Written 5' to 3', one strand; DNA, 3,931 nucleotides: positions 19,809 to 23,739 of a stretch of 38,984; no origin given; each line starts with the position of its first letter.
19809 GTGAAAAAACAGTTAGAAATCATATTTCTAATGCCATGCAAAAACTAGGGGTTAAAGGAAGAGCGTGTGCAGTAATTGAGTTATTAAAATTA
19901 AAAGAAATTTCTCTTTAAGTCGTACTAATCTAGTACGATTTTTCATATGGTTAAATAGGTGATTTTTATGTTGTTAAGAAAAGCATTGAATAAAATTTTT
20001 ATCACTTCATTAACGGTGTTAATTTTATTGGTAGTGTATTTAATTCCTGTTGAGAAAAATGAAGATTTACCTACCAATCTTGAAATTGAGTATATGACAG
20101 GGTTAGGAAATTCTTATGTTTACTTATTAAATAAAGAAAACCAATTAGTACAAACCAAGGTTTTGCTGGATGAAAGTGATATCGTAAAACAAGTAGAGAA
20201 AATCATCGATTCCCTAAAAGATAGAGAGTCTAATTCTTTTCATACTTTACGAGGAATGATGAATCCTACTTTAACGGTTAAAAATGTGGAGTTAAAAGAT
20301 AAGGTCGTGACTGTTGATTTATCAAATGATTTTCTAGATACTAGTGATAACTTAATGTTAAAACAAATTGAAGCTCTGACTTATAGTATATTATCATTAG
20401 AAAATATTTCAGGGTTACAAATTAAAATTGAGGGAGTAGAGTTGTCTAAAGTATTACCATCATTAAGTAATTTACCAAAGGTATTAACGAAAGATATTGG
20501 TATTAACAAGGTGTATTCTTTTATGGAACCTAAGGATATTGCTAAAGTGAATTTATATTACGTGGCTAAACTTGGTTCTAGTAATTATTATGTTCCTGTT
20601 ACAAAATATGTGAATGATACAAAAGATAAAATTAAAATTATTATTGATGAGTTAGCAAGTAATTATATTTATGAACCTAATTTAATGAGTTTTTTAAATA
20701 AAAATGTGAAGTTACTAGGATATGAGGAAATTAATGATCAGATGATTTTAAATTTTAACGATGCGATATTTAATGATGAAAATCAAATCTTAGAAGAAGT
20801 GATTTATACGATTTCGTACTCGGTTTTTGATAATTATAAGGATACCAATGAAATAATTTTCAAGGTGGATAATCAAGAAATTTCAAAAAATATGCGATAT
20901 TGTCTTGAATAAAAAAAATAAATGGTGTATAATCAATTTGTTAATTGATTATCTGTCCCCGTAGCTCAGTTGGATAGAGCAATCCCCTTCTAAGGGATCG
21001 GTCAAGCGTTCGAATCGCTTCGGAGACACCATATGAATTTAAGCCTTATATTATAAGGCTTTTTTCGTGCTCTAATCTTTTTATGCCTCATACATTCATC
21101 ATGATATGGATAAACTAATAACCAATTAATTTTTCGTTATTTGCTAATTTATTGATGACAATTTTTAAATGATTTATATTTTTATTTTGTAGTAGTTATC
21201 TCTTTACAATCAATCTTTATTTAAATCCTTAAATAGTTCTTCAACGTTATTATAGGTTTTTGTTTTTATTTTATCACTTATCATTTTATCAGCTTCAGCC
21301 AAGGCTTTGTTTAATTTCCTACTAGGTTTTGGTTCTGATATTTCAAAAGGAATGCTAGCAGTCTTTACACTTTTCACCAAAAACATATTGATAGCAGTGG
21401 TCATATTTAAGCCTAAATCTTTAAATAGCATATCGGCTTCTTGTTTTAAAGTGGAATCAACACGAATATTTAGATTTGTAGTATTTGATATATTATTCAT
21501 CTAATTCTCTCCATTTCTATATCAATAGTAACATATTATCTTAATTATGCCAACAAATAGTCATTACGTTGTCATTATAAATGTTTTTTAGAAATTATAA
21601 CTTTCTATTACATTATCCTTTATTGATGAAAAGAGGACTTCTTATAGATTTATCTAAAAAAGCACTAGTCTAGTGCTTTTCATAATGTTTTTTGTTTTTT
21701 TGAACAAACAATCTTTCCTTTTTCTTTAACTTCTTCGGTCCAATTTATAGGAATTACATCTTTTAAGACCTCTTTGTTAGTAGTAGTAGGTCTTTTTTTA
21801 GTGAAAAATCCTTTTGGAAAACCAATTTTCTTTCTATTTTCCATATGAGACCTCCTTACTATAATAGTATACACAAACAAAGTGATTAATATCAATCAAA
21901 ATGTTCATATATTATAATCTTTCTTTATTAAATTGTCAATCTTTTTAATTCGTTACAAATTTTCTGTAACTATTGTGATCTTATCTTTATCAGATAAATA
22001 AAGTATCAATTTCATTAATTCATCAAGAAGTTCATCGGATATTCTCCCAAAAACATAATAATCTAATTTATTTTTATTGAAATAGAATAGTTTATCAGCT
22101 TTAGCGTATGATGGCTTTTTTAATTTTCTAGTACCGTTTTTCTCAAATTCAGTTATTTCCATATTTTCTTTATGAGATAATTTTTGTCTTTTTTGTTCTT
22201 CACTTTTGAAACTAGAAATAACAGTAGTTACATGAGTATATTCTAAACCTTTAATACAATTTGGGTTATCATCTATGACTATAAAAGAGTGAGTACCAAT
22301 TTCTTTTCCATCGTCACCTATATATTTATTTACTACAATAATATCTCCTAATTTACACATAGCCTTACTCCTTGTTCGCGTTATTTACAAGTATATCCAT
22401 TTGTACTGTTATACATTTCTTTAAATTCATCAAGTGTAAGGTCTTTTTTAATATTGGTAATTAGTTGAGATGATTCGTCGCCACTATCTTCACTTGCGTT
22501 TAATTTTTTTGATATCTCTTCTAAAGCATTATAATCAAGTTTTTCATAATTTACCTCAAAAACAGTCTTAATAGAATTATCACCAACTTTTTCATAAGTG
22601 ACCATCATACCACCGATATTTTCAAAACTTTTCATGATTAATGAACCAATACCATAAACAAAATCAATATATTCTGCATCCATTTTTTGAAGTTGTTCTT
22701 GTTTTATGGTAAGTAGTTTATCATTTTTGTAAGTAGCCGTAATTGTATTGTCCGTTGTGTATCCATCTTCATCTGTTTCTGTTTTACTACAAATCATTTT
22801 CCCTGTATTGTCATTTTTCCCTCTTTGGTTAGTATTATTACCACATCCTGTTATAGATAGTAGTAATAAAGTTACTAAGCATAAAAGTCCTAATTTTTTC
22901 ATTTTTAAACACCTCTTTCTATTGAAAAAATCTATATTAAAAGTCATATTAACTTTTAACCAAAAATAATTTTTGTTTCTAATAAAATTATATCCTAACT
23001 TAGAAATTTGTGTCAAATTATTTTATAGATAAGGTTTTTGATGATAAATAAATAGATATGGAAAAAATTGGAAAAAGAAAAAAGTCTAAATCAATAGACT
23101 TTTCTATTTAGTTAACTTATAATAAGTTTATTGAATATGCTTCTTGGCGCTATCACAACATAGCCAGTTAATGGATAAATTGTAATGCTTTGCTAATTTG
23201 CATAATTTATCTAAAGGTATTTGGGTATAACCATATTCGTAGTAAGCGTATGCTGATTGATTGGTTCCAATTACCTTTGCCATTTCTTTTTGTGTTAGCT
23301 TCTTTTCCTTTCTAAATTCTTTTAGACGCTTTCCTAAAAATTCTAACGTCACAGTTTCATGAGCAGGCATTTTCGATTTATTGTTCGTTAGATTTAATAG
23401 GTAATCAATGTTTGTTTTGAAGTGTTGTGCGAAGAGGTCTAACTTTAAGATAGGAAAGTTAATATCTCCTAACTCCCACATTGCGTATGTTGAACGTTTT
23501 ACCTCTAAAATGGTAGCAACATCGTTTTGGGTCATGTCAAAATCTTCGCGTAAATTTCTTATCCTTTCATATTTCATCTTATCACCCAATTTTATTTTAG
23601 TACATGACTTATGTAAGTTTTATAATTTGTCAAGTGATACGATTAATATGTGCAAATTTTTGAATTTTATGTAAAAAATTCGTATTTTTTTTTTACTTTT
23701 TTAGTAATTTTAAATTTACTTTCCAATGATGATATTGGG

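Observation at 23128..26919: Compact class II (double-glycine) bacteriocin locus governed by a dual-HTH XRE regulator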

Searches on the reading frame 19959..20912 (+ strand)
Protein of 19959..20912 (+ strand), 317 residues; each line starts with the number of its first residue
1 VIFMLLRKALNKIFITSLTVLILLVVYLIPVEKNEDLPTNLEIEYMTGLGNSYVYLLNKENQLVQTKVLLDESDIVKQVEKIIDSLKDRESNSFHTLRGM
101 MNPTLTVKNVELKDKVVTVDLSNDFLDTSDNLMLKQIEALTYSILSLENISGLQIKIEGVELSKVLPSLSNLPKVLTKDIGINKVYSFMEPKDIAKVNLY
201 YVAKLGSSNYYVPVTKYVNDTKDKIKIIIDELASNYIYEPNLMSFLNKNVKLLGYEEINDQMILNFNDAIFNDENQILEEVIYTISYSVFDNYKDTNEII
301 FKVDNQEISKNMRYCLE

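Call 53: search_protein_families(library=pfam, proteins=[window:19959-20912:+], max_evalue=0.01)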
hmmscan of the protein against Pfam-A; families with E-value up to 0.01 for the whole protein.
window:19959-20912:+ (317 aa): 1 family
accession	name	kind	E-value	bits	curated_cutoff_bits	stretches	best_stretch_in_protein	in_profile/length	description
PF10646.14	Germane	-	5.4e-17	62.9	23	2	54-162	2-116/117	Sporulation and spore germination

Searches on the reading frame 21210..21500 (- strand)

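Call 3: search_protein_families(library=pfam, proteins=[window:21210-21500:-], max_evalue=0.1)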
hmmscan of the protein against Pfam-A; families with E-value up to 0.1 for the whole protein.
window:21210-21500:- (96 aa): 2 families
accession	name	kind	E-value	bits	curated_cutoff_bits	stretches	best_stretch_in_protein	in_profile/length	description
PF04221.18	RelB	-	1.9e-09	37.7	22.4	1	9-91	3-80/82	RelB antitoxin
PF25289.1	DUF7877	-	0.00099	20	27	1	51-94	28-72/115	Domain of unknown function (DUF7877)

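Call 4: search_protein_families(library=ncbifam, proteins=[window:21210-21500:-], max_evalue=0.1)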
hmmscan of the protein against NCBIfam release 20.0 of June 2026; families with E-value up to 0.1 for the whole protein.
window:21210-21500:- (96 aa): 3 families
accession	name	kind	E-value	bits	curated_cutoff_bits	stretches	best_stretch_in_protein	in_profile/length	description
TIGR02384.1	RelB_DinJ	subfamily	1.4e-21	76.5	45.65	1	7-93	3-85/85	type II toxin-antitoxin system RelB/DinJ family antitoxin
NF050811.1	RelB_ParD_antitoxin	subfamily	1.8e-13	50.5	60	1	12-93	1-82/83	type II toxin-antitoxin system RelB/ParD family antitoxin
NF008412.0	PRK11235.1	equivalog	0.00025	21.2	96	1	9-53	3-47/80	type II toxin-antitoxin system RelB/DinJ family antitoxin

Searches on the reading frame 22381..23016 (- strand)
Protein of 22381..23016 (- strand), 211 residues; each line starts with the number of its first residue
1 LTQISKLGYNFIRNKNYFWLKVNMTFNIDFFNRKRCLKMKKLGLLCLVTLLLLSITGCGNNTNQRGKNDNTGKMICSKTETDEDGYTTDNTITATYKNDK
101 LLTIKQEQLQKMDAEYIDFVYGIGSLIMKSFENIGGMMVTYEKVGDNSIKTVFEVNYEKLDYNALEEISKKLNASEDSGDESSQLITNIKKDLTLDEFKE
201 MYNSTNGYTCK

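Call 3: search_protein_families(library=pfam, proteins=[window:22381-23016:-], max_evalue=0.1)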
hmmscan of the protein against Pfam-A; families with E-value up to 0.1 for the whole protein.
window:22381-23016:- (211 aa): 1 family
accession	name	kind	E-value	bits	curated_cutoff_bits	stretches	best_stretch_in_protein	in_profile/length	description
PF06998.16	DUF1307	-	0.015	15.9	28.3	1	88-179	12-105/123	Protein of unknown function (DUF1307)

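Call 4: search_protein_families(library=ncbifam, proteins=[window:22381-23016:-], max_evalue=0.1)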
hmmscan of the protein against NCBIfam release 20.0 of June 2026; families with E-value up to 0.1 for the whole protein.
window:22381-23016:- (211 aa): 7 families
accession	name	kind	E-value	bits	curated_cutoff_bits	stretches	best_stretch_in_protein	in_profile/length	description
NF041428.1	TrsH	subfamily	4.9e-05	23.5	150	1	39-105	1-63/149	TrsH/TraH family protein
NF041193.1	lipo_SP0191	subfamily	0.0018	18.3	75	0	39-114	1-91/190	SP0191 family lipoprotein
NF058647.1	lipo_LytA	equivalog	0.0036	17.5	110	1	39-85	1-46/107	acidic lipoprotein LytA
NF049851.1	WD_0964_fam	equivalog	0.027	14.6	100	1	68-161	10-103/142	WD_0964 family protein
NF058595.1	invert_tail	domain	0.033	14.5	37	1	30-72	43-85/113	lipo-invert putative C-terminal anchoring domain-containing protein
NF033216.1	lipo_YgdI_YgdR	subfamily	0.037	13.9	42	1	40-112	1-68/71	YgdI/YgdR family lipoprotein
NF047408.1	SA0632_fam_LP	equivalog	0.098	12.3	70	1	39-64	1-24/68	SA0632 family lipoprotein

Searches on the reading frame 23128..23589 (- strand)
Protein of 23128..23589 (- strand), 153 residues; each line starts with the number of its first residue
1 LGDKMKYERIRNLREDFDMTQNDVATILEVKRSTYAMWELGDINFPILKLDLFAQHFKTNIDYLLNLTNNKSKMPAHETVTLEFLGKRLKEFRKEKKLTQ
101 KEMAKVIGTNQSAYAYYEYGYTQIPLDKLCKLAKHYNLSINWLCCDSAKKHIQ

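Call 3: search_protein_families(library=pfam, proteins=[window:23128-23589:-], max_evalue=0.1)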
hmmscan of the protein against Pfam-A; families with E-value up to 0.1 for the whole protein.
window:23128-23589:- (153 aa): 18 families
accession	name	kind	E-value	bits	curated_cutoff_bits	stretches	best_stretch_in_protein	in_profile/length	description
PF01381.28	HTH_3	-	1.9e-26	92.3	23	2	89-143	1-55/55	Helix-turn-helix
PF12844.13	HTH_19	-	1.3e-22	79.9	30.2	2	86-143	1-58/64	Helix-turn-helix domain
PF13560.12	HTH_31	-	4.6e-13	49.7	27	2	85-139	2-57/64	Helix-turn-helix domain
PF15731.11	MqsA_antitoxin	-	9.7e-07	29.4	30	1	86-131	71-118/131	Antitoxin component of bacterial toxin-antitoxin system, MqsA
PF13443.12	HTH_26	-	4.9e-06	27.1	22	1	88-140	1-54/63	Cro/C1-type HTH DNA-binding domain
PF13744.12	HTH_37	-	2.4e-05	24.5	27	1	85-135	19-70/80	Helix-turn-helix domain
PF20432.4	Xre-like-HTH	-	4e-05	24.2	25.8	1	10-35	15-40/63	Antitoxin Xre-like helix-turn-helix domain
PF17762.8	HTH_ParB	-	0.00045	20.8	22.6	0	89-113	12-36/102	ParB HTH domain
PF08667.16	BetR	-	0.00097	19.7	21.6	1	23-82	27-86/148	BetR domain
PF13022.12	HTH_Tnp_1_2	-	0.0059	17.1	27.9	0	15-45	22-52/122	Helix-turn-helix of insertion element transposase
PF13545.12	HTH_Crp_2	-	0.019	15.4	27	0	14-34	18-38/70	Crp-like helix-turn-helix domain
PF24048.1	LRR_NXF1-5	-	0.029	14.4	30.5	1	10-103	18-109/142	NXF1/2/3/5 leucine-rich repeat domain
PF07022.19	Phage_CI_repr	-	0.034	14.9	22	0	123-144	37-58/65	Bacteriophage CI repressor helix-turn-helix domain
PF21321.3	HTH_66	-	0.047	14.5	24.3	0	20-41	4-25/83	Putative DNA-binding HTH domain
PF08321.18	PPP5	-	0.055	14.1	23.5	1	77-107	48-78/93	PPP5 TPR repeat region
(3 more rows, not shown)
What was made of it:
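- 23128..23577 (-): Dual-HTH XRE/Cro-cI-type regulator, 149 aa (the ORF extends to TTG 23589). Presumed repressor of the divergent operon and of itself. Two HTH_3 domains (call 3).
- Checked: XRE, 23128-23589 (-): the likely start is ATG 23577, giving 149 aa. It has two HTH_3 domains (Pfam E=1.9e-26, 2 stretches, call 3).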

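Call 4: search_protein_families(library=ncbifam, proteins=[window:23128-23589:-], max_evalue=0.1)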
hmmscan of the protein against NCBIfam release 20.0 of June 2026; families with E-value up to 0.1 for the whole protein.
window:23128-23589:- (153 aa): 21 families
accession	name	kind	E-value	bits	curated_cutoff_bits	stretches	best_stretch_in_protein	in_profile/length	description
NF041951.1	phage_RstR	subfamily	1.4e-23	83.2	80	2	85-151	3-69/108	RstR family transcriptional repressor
NF047948.1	male_kill_WMK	equivalog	1.1e-14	54.6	300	2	85-144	163-222/300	WO male-killing family protein Wmk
TIGR03830.1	CxxCG_CxxCG_HTH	subfamily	2.5e-13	50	61.8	2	76-135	57-119/127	type II TA system antitoxin MqsA family protein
NF007257.0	PRK09706.1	subfamily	5.5e-12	45.6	101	2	83-144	4-65/135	transcriptional repressor DicA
NF041575.1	antitoxPezA_Strep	equivalog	1.5e-11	44.5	290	2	85-139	2-56/158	type II toxin-antitoxin system antitoxin PezA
NF006015.0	PRK08154.1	subfamily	1.8e-10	40.4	204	2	70-149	16-95/314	anaerobic benzoate catabolism transcriptional regulator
TIGR03070.1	couple_hipB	subfamily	3.6e-09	36.4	71.65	1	85-138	3-56/58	type II toxin-antitoxin system Y4mF family antitoxin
NF007271.0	PRK09726.1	equivalog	5.8e-07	29.4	79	1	85-142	13-70/88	type II toxin-antitoxin system antitoxin HipB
NF058600.1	TransRegSco1979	equivalog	1.2e-06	27.8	350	1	79-138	3-62/280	Sco1979 family transcriptional regulator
NF040522.1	VC1465_fam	subfamily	1.9e-06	27.9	70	1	10-49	1-42/111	VC1465 family Xer recombination activation factor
NF052239.1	antitox_spr1629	equivalog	8.7e-06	25.1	335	1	84-147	2-65/377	spr1629 family repressor/antitoxin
TIGR00270.2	TIGR00270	equivalog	9.7e-06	25.5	110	1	81-121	72-112/159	multiprotein bridging factor aMBF1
NF007408.0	PRK09943.1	equivalog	7.4e-05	22.4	211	1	85-145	8-68/185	HTH-type transcriptional regulator PuuR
NF047542.1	telomere_Tap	equivalog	8.6e-05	21.4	600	1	8-43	21-55/695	telomere-associated protein Tap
NF003162.0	PRK04140.1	equivalog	0.00022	20.4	263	0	86-135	128-177/317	transcriptional regulator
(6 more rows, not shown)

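Call 36: search_dna_similar(query=window:23128-23577:-, collection=plasmids, mode=protein, max_rows=25)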
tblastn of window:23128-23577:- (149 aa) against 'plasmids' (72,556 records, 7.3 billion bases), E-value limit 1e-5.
Records with a match: 5; places in all: 6; records where one place covers at least 80% of the query: 0.
Best place of each record, by identity: <60% 5.
By first word of the organism name: Paenibacillus 2; Monoglobus 1; Subdoligranulum 1; Listeria 1.
By predicted mobility (MOB-suite, as given by PLSDB): non-mobilizable 4; mobilizable 1.
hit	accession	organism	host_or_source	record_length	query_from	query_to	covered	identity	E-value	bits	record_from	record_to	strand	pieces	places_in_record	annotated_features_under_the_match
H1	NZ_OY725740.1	Monoglobus pectinilyticus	-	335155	5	71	45%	47.8%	3e-13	73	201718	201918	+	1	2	helix-turn-helix transcriptional regulator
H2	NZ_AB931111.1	Paenibacillus popilliae ATCC 14706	-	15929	3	77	50%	41.3%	6e-10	63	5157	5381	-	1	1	helix-turn-helix transcriptional regulator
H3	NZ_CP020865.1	Paenibacillus sp. Cedars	Single culture,Alkaline pool submerged ...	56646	3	77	50%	38.7%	5e-9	61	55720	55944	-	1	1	helix-turn-helix transcriptional regulator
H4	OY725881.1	Subdoligranulum variabile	-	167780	1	69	46%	40.6%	4e-8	58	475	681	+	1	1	record has no annotation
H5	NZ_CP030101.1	Listeria monocytogenes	Environment,water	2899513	1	68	46%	41.2%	8e-8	57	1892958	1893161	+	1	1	none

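Call 39: search_solved_structures(query=window:23128-23577:-, max_evalue=0.001, show_alignments=2)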
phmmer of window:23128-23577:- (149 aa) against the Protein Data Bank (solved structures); distinct sequences matched with E-value up to 0.001: 4.
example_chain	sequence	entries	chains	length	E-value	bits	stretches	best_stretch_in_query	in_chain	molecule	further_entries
7t8i_A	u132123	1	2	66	2.3e-06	31.3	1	81-139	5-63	Phage element (ICEBs1)transcriptional regulator (Xre family)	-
8tac_A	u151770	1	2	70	0.0001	25.9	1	71-130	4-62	DBP48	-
3op9_A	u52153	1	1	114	0.00058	23.5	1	82-139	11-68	Pli0006 protein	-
2p5t_A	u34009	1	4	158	0.00087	22.9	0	81-135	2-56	Putative transcriptional regulator PezA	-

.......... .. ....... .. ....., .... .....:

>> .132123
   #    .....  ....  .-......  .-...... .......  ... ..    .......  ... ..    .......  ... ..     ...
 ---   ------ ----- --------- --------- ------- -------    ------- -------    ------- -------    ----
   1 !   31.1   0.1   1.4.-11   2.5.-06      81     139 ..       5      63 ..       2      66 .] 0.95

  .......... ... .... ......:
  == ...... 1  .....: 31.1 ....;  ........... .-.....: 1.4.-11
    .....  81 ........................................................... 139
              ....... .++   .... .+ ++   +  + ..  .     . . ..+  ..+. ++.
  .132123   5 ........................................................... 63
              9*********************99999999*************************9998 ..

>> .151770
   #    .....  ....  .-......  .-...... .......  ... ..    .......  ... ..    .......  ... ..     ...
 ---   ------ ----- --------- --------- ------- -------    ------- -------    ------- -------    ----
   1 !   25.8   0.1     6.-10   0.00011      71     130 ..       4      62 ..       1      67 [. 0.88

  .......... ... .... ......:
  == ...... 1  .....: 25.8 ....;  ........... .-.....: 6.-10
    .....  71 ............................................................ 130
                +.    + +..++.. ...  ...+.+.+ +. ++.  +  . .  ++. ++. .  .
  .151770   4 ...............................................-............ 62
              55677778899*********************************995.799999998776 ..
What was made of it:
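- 23128..23577 (-): The nearest solved relative is the ICEBs1 ImmR-type HTH, 7T8I (call 39).
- Closest known: Small XRE/Cro-cI repressors that control bacteriocin or mobile-element loci. Same: ImmR's HTH is the best solved match (E=2.3e-6, call 39).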

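Call 41: find_related_loci(query=window:23128-23577:-, collection=metagenome_contigs, flank=7000)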
Query window:23128-23577:- (149 aa) in metagenome_contigs; peptide patterns used: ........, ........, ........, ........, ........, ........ (x = any residue, [..] = any of these).
225 stretches matched a pattern; 27 encode a relative of the query (tblastn E <= 1e-3); 27 distinct loci.
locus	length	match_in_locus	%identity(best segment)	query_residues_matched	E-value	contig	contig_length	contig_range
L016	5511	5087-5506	40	1-141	4e-29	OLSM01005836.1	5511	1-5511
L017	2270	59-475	37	1-139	2e-22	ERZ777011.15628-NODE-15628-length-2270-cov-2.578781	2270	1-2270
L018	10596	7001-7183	39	84-144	9e-7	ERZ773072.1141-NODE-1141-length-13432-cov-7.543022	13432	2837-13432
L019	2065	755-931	43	84-142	2e-6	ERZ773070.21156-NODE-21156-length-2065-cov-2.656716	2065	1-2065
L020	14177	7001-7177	39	84-142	5e-6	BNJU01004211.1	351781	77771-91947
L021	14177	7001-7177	39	84-142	5e-6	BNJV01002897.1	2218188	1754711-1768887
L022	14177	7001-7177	39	84-142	5e-6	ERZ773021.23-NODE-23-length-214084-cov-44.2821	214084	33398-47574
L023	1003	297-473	39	84-142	4e-6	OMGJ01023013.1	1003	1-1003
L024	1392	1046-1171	45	94-135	4e-6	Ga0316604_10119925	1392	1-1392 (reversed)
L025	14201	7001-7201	36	75-139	7e-6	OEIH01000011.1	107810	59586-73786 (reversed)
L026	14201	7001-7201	36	75-139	7e-6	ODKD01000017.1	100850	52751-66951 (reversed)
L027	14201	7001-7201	36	75-139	7e-6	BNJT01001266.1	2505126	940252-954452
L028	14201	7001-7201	36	75-139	7e-6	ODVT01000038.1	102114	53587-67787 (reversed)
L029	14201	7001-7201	36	75-139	7e-6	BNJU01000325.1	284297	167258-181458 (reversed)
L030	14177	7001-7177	39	84-142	6e-6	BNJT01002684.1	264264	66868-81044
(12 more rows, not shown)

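Call 73: search_dna_similar(query=window:23128-23577:-, collection=phages, mode=protein, max_rows=15, max_evalue=0.001)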
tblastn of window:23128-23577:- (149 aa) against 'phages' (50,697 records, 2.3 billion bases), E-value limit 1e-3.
Records with a match: 38; places in all: 38; records where one place covers at least 80% of the query: 5.
Best place of each record, by identity: <60% 38.
By first word of the organism name: Streptococcus 13; Bacteriophage 11; bajarodino 6; Bacillus 3; Brevibacillus 2; Stx2a-converting 2; Dorea 1.
By host as written in the record: - 16; Peromyscus fraterculus 3; Brevibacillus laterosporus 2; Streptococcus pyogenes MGAS315 2; Bacillus megaterium str. ATCC 43725 2; Streptococcus pyogenes ERR485801 1; Streptococcus pyogenes Alab49 1; Streptococcus pyogenes M1_GAS 1; and 10 more.
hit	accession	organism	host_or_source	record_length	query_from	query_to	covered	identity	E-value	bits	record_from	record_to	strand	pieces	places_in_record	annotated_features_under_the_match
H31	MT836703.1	Bacteriophage sp.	human fecal samples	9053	2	139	76%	45.1%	2e-7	105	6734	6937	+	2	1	record has no annotation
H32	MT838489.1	Bacteriophage sp.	human fecal samples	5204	5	139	76%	43.4%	5e-10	111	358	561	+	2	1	record has no annotation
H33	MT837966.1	Bacteriophage sp.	human fecal samples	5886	5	143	77%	41.2%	8e-7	105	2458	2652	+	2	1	record has no annotation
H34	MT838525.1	Bacteriophage sp.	human fecal samples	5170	2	140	85%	35.6%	2e-9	105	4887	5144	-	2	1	record has no annotation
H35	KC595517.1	Brevibacillus phage Abouo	Brevibacillus laterosporus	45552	4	139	91%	31.8%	2e-7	54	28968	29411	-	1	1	transcriptional regulator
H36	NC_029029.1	Brevibacillus phage Abouo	Brevibacillus laterosporus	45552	4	139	91%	31.8%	2e-7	54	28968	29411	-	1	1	transcriptional regulator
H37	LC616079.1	Stx2a-converting phage Stx2_KH16-043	-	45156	2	139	93%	29.3%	1e-4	47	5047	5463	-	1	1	none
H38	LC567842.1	Stx2a-converting phage Stx2_12E129_yecE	-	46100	2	139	93%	29.3%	1e-4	47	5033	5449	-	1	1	transcriptional regulator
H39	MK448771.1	Streptococcus phage Javan481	Streptococcus pyogenes ERR485801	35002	4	67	43%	43.9%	7e-4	44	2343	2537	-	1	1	CI-like repressor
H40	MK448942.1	Streptococcus phage Javan448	Streptococcus pyogenes Alab49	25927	4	67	43%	43.9%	7e-4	44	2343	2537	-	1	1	CI-like repressor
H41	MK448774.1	Streptococcus phage Javan487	Streptococcus pyogenes M1_GAS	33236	4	67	43%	43.9%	7e-4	44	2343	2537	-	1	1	CI-like repressor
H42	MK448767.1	Streptococcus phage Javan467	Streptococcus pyogenes ERR369064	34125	4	67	43%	43.9%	7e-4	44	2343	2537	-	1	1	CI-like repressor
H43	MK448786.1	Streptococcus phage Javan509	Streptococcus pyogenes MGAS315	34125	4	67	43%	43.9%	7e-4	44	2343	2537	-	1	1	CI-like repressor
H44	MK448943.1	Streptococcus phage Javan450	Streptococcus pyogenes ERR040144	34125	4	67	43%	43.9%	7e-4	44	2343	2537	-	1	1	CI-like repressor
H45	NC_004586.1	Streptococcus phage 315.3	Streptococcus pyogenes MGAS315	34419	4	67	43%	43.9%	7e-4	44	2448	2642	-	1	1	putative cI-like repressor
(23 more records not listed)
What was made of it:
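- Closest known: Small XRE/Cro-cI repressors that control bacteriocin or mobile-element loci. Different: Two HTH domains sit on one 149-aa chain, an architecture also seen in a Brevibacillus phage Abouo regulator (32% identity, call 73).
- Relatives with the same dual-HTH architecture occur in phages (call 73).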
